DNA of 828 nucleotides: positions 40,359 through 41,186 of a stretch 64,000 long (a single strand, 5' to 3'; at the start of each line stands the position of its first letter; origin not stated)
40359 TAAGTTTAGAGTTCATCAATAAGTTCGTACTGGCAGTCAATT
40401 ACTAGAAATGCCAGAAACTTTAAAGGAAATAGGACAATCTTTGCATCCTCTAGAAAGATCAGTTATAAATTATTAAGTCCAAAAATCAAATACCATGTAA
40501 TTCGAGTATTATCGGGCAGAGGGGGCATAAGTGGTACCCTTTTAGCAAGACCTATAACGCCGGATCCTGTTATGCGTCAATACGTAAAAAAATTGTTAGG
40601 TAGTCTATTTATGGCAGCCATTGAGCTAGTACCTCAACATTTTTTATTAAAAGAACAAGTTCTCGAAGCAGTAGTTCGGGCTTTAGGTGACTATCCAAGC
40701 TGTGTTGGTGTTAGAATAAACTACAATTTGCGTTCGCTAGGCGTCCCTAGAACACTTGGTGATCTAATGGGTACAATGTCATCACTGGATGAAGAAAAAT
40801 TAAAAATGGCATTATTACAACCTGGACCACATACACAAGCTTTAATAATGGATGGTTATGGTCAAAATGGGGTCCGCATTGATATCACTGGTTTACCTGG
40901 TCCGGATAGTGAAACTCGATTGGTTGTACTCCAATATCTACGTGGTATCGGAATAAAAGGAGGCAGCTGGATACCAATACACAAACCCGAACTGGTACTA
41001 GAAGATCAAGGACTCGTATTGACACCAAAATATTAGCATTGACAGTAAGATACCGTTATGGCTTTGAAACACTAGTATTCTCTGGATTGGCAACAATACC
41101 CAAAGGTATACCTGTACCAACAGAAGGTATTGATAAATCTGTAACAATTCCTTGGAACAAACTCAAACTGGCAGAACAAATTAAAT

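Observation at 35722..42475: Compositionally foreign, gene-poor island with sufCB, three orphan ORFs and many decayed ORF fragments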

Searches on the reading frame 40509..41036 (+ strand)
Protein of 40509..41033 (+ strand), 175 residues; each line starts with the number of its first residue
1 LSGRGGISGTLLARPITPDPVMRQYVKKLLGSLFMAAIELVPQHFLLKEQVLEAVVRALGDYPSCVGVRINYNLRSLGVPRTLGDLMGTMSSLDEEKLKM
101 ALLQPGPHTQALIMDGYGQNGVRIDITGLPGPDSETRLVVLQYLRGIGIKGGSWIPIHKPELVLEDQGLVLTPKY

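Call 9: search_protein_families(library=pfam, proteins=[window:40572-41036:+], max_evalue=0.1)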
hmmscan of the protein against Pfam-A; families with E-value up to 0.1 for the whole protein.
window:40572-41036:+ (154 aa): 0 families

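Call 11: find_encoding_contigs(protein=window:40572-41036:+, flank=10000)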
Protein window:40572-41036:+ (154 aa): no gene with exactly this product is on record in the collection.

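Call 14: search_protein_families(library=phrogs, proteins=[window:40572-41036:+], max_evalue=1)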
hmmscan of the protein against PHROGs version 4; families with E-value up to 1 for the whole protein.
window:40572-41036:+ (154 aa): 0 families

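Call 15: search_protein_families(library=ncbifam, proteins=[window:40572-41036:+], max_evalue=1)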
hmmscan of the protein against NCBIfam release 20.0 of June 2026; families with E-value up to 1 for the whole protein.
window:40572-41036:+ (154 aa): 0 families

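Call 17: find_homologous_proteins(query=window:40572-41036:+, max_evalue=0.01)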
Query window:40572-41036:+ (154 aa): 1 proteins with E <= 0.01 among 59 candidates.
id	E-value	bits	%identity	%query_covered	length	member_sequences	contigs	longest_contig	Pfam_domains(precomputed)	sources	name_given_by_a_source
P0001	1.1e-95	335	100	100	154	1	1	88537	-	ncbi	-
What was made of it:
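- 40368..41251 (+): W' pseudogene, transcribed divergently from sufC. There is no start codon in 40368-40571. ORF154 (40572-41036) is its internal fragment. A frame change near 41030 leads into the 70-aa ORF at 41039-41251. ORF154 has no homologue other than itself (call 17).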

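Call 19: find_encoding_contigs(protein=P0005, flank=10000, max_places=10)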
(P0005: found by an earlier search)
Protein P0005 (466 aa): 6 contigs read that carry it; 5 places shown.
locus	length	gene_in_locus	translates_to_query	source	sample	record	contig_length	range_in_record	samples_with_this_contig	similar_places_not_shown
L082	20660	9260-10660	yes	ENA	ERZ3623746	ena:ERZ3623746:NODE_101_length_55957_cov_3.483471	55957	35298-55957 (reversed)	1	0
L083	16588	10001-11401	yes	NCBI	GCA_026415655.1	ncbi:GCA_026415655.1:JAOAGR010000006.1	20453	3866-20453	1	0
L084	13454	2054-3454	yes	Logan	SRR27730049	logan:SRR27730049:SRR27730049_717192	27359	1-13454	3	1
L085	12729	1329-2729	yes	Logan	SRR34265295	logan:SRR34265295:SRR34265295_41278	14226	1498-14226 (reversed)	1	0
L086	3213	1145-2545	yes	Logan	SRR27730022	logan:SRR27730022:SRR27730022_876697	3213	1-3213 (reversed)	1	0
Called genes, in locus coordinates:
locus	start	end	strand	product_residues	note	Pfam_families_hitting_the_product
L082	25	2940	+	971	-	PF00133:tRNA-synt_1, PF09334:tRNA-synt_1g (faint), PF08264:Anticodon_1, PF19302:DUF5915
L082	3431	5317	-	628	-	PF01411:tRNA-synt_2c, PF07973:tRNA_SAD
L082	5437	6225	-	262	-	-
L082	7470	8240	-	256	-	-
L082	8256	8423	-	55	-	-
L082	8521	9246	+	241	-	PF02463:SMC_N, PF00005:ABC_tran, PF13304:AAA_21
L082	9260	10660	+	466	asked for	PF19295:SufBD_N, PF01458:SUFBD_core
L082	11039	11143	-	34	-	-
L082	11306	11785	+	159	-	-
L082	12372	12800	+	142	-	-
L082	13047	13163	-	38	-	-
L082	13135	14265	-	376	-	PF02618:YceG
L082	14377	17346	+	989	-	PF00005:ABC_tran (faint), PF02463:SMC_N (faint), PF03193:RsgA_GTPase (faint), PF13173:AAA_14 (faint), PF13191:AAA_16 (faint), PF13304:AAA_21 (faint), PF17760:UvrA_inter, PF17755:UvrA_DNA-bind, +4 more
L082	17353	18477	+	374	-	PF13506:Glyco_transf_21, PF00535:Glycos_transf_2, PF10111:Glyco_tranf_2_2, PF13641:Glyco_tranf_2_3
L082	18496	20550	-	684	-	PF03717:PBP_dimer, PF00905:Transpeptidase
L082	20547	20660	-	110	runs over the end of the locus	-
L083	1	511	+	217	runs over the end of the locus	PF01386:Ribosomal_L25p, PF14693:Ribosomal_TL5_C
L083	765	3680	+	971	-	PF00133:tRNA-synt_1, PF09334:tRNA-synt_1g (faint), PF08264:Anticodon_1, PF19302:DUF5915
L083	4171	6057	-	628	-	PF01411:tRNA-synt_2c, PF07973:tRNA_SAD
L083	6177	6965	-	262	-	-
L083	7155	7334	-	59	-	-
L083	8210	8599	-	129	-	-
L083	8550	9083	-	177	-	-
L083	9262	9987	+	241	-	PF02463:SMC_N, PF00005:ABC_tran, PF13304:AAA_21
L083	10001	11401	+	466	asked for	PF19295:SufBD_N, PF01458:SUFBD_core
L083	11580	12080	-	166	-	-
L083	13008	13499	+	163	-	-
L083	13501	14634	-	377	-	PF02618:YceG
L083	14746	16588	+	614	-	PF00005:ABC_tran (faint), PF02463:SMC_N (faint), PF17760:UvrA_inter, PF17755:UvrA_DNA-bind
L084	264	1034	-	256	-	-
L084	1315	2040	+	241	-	PF02463:SMC_N, PF00005:ABC_tran, PF13304:AAA_21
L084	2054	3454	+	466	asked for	PF19295:SufBD_N, PF01458:SUFBD_core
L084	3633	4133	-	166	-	-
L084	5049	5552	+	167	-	-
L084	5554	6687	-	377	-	PF02618:YceG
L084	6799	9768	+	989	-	PF00005:ABC_tran (faint), PF02463:SMC_N (faint), PF03193:RsgA_GTPase (faint), PF13173:AAA_14 (faint), PF13191:AAA_16 (faint), PF13304:AAA_21 (faint), PF17760:UvrA_inter, PF17755:UvrA_DNA-bind, +4 more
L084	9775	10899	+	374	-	PF13506:Glyco_transf_21, PF00535:Glycos_transf_2, PF10111:Glyco_tranf_2_2, PF13641:Glyco_tranf_2_3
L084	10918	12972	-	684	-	PF03717:PBP_dimer, PF00905:Transpeptidase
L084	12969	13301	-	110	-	-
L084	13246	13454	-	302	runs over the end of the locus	PF01795:Methyltransf_5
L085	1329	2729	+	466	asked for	PF19295:SufBD_N, PF01458:SUFBD_core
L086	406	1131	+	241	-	PF02463:SMC_N, PF00005:ABC_tran, PF13304:AAA_21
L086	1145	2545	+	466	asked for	PF19295:SufBD_N, PF01458:SUFBD_core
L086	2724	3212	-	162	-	?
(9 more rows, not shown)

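Call 25: find_encoding_contigs(protein=P0008, flank=10000, max_places=10)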
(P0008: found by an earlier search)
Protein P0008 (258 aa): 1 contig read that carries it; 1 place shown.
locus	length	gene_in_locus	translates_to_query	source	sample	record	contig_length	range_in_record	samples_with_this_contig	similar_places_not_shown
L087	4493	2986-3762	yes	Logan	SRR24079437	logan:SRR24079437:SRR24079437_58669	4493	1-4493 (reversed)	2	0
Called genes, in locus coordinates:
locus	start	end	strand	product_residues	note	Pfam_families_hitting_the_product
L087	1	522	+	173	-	?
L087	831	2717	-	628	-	PF01411:tRNA-synt_2c, PF07973:tRNA_SAD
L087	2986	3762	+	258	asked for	PF02463:SMC_N, PF00005:ABC_tran, PF13304:AAA_21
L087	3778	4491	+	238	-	?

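Call 26: find_encoding_contigs(protein=P0009, flank=10000, max_places=10)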
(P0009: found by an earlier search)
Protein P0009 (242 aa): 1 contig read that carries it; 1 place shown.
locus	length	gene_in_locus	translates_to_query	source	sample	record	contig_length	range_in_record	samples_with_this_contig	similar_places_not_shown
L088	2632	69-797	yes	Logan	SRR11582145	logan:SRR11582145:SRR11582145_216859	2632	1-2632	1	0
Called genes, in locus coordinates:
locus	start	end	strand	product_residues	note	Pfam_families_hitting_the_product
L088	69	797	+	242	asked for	PF02463:SMC_N, PF00005:ABC_tran, PF13304:AAA_21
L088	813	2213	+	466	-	PF19295:SufBD_N, PF01458:SUFBD_core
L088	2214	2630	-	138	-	?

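Call 27: find_encoding_contigs(protein=P0014, flank=10000, max_places=10)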
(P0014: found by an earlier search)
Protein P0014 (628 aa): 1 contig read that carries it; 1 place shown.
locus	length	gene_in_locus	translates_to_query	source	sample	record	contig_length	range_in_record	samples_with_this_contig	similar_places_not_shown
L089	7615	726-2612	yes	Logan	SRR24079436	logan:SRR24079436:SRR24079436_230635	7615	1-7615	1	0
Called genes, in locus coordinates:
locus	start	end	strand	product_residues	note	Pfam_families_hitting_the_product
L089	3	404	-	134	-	?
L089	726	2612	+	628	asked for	PF01411:tRNA-synt_2c, PF07973:tRNA_SAD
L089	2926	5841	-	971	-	PF00133:tRNA-synt_1, PF09334:tRNA-synt_1g (faint), PF08264:Anticodon_1, PF19302:DUF5915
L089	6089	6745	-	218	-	PF01386:Ribosomal_L25p, PF14693:Ribosomal_TL5_C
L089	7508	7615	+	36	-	?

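Call 29: find_encoding_contigs(protein=P0020, flank=10000, max_places=10)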
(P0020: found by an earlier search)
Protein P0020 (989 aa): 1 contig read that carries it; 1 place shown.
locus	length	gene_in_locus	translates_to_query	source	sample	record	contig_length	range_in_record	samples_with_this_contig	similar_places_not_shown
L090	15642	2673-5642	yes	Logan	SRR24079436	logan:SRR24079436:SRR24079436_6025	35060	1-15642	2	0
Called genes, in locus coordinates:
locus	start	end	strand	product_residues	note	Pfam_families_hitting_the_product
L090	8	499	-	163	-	-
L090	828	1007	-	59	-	-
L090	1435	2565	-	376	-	PF02618:YceG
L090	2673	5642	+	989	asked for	PF00005:ABC_tran (faint), PF02463:SMC_N (faint), PF03193:RsgA_GTPase (faint), PF13173:AAA_14 (faint), PF13191:AAA_16 (faint), PF13304:AAA_21 (faint), PF17760:UvrA_inter, PF17755:UvrA_DNA-bind, +4 more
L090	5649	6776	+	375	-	PF13506:Glyco_transf_21, PF00535:Glycos_transf_2, PF10111:Glyco_tranf_2_2, PF13641:Glyco_tranf_2_3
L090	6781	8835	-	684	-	PF03717:PBP_dimer, PF00905:Transpeptidase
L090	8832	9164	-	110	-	-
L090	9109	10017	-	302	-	PF01795:Methyltransf_5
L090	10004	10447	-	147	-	PF02381:MraZ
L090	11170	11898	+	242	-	-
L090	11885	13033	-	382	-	PF00814:TsaD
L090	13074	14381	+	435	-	PF05195:AMP_N, PF00557:Peptidase_M24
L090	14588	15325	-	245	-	PF22935:RM44_endonuclase (weak), PF14622:Ribonucleas_3_3, PF00636:Ribonuclease_3, PF00035:dsrm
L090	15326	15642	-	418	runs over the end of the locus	PF00091:Tubulin, PF12327:FtsZ_C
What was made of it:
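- The same gene order occurs in lineage 2 (L082-L086) and in lineage 3 (L087, L089, L090) (calls 19, 25, 27, 29).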

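Call 34: search_protein_families(library=pfam, proteins=[L082:5437-6225:-, L082:7470-8240:-, L082:11306-11785:+, L082:12372-12800:+, L083:11580-12080:-, L084:5049-5552:+, L090:8-499:-, L090:828-1007:-], max_evalue=1)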
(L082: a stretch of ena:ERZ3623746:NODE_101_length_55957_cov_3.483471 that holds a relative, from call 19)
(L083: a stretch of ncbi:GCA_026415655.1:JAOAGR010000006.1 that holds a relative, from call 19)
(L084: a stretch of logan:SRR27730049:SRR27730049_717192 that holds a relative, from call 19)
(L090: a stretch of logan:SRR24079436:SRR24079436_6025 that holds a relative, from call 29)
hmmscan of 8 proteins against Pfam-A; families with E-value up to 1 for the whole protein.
L082:5437-6225:- (262 aa): 0 families

L082:7470-8240:- (256 aa): 1 family
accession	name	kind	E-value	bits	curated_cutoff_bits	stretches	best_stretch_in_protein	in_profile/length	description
PF25757.1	TPR_DNAAF5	-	0.31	10.6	27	0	122-167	107-152/288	Dynein axonemal assembly factor 5-like, TPR repeats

L082:11306-11785:+ (159 aa): 0 families

L082:12372-12800:+ (142 aa): 0 families

L083:11580-12080:- (166 aa): 0 families

L084:5049-5552:+ (167 aa): 1 family
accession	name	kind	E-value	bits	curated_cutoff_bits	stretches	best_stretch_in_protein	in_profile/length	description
PF13617.11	Lipoprotein_19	-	0.13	12.5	25.8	1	14-28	14-28/34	YnbE-like lipoprotein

L090:8-499:- (163 aa): 1 family
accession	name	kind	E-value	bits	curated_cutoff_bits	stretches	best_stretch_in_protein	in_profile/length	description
PF13269.11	DUF4060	-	0.13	12.9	21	1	57-78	43-65/74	Protein of unknown function (DUF4060)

L090:828-1007:- (59 aa): 1 family
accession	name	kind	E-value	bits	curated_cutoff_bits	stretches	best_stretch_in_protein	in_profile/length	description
PF15861.10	partial_CstF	-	0.049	13.9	27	1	15-49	24-59/62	Partial cleavage stimulation factor domain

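Call 35: search_protein_families(library=padloc, proteins=[L082:5437-6225:-, L082:7470-8240:-, L082:11306-11785:+, L082:12372-12800:+, L083:11580-12080:-, L084:5049-5552:+, L090:8-499:-], max_evalue=1)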
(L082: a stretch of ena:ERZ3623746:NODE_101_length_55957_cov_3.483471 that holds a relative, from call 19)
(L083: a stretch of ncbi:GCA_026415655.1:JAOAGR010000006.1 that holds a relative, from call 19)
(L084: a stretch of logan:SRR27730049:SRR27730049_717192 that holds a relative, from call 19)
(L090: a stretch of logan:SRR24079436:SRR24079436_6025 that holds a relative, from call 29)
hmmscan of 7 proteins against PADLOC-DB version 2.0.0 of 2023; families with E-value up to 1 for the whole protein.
L082:5437-6225:- (262 aa): 0 families

L082:7470-8240:- (256 aa): 0 families

L082:11306-11785:+ (159 aa): 0 families

L082:12372-12800:+ (142 aa): 0 families

L083:11580-12080:- (166 aa): 0 families

L084:5049-5552:+ (167 aa): 0 families

L090:8-499:- (163 aa): 0 families

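Call 42: find_homologous_proteins(query=A2, max_evalue=0.01)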
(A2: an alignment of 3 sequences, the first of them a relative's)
Query A2 (3 sequences) (159 aa, profile of the alignment): 2 proteins with E <= 0.01 among 551 candidates.
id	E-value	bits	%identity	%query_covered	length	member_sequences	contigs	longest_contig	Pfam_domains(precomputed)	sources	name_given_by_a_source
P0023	1.1e-72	261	100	100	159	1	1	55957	-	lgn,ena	-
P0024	1.7e-63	231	24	97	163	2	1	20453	-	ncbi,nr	ncbi:MAG: hypothetical protein N3A71_02450 [Candidatus Dojkabacteria bacterium]|nr:hypothetical prot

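Call 75: predict_structure(alignment_id=A4)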
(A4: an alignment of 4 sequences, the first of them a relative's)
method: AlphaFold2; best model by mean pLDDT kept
length: 159 residues; sequences in the alignment: 4
mean_pLDDT: 35.2   pTM: 0.31
mean pLDDT of the five models: 35.2, 34.9, 34.1, 33.9, 31.5
residues with pLDDT >= 90: 0; 70-90: 0; 50-70: 1; < 50: 158
segments of 3 or more residues with pLDDT < 50: 1-144, 146-159
pLDDT, mean of each block of 10 residues (from residue 1): 32 39 33 28 31 38 36 35 27 28 33 34 41 45 46 39
secondary structure, 60 per line:
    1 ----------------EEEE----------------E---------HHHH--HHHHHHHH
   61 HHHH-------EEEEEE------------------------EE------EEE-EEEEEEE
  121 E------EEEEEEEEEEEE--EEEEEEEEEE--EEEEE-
elements in order: E17-20 H47-50 H53-64 E72-77 E110-112 E114-121 E128-139 E142-151 E154-158

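Call 77: search_solved_structures(query=A2, max_evalue=1)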
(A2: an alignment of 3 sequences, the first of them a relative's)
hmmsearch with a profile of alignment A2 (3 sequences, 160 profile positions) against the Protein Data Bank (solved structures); distinct sequences matched with E-value up to 1: 0.

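Call 79: search_solved_structures(query=window:40509-41033:+, max_evalue=1)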
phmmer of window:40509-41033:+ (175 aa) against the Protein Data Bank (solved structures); distinct sequences matched with E-value up to 1: 0.

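Call 85: search_protein_families(library=phrogs, proteins=[L082:5437-6225:-, L082:7470-8240:-, L082:11306-11785:+, L082:12372-12800:+, L083:11580-12080:-, L084:5049-5552:+, L090:8-499:-, L083:8550-9083:-], max_evalue=0.1)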
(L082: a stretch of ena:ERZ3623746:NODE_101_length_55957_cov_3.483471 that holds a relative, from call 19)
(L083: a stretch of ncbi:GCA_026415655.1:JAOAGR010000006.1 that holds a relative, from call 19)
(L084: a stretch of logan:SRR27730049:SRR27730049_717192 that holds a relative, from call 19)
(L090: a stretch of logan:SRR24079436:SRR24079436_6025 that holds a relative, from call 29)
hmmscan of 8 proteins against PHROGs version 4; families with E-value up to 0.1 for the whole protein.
L082:5437-6225:- (262 aa): 0 families

L082:7470-8240:- (256 aa): 0 families

L082:11306-11785:+ (159 aa): 0 families

L082:12372-12800:+ (142 aa): 0 families

L083:11580-12080:- (166 aa): 0 families

L084:5049-5552:+ (167 aa): 0 families

L090:8-499:- (163 aa): 0 families

L083:8550-9083:- (177 aa): 0 families

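Call 86: search_solved_structures(query=L082:5437-6222:-, max_evalue=1)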
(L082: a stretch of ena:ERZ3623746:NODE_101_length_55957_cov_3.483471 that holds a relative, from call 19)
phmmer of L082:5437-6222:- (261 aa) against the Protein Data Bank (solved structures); distinct sequences matched with E-value up to 1: 0.

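Call 87: search_solved_structures(query=L082:7470-8237:-, max_evalue=1)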
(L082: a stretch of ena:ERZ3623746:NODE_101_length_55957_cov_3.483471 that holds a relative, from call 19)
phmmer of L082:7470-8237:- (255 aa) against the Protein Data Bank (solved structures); distinct sequences matched with E-value up to 1: 0.

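Call 90: find_related_loci(query=A2, collection=viral_contigs, flank=5000)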
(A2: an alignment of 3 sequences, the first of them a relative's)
Query A2 (159 aa) in viral_contigs; peptide patterns used: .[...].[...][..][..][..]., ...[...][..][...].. (x = any residue, [..] = any of these).
150 stretches matched a pattern, but none encodes a relative of the query by tblastn (E <= 1e-3).

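Call 91: find_related_loci(query=L082:5437-6222:-, collection=viral_contigs, flank=5000)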
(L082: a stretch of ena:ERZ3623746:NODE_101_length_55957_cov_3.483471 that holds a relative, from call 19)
Query L082:5437-6222:- (261 aa) in viral_contigs; peptide patterns used: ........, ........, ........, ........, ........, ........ (x = any residue, [..] = any of these).
3 stretches matched a pattern, but none encodes a relative of the query by tblastn (E <= 1e-3).

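Call 92: find_related_loci(query=L082:7470-8237:-, collection=viral_contigs, flank=5000)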
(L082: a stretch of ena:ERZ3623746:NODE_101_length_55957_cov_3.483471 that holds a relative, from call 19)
Query L082:7470-8237:- (255 aa) in viral_contigs; peptide patterns used: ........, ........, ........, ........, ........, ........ (x = any residue, [..] = any of these).
2 stretches matched a pattern, but none encodes a relative of the query by tblastn (E <= 1e-3).
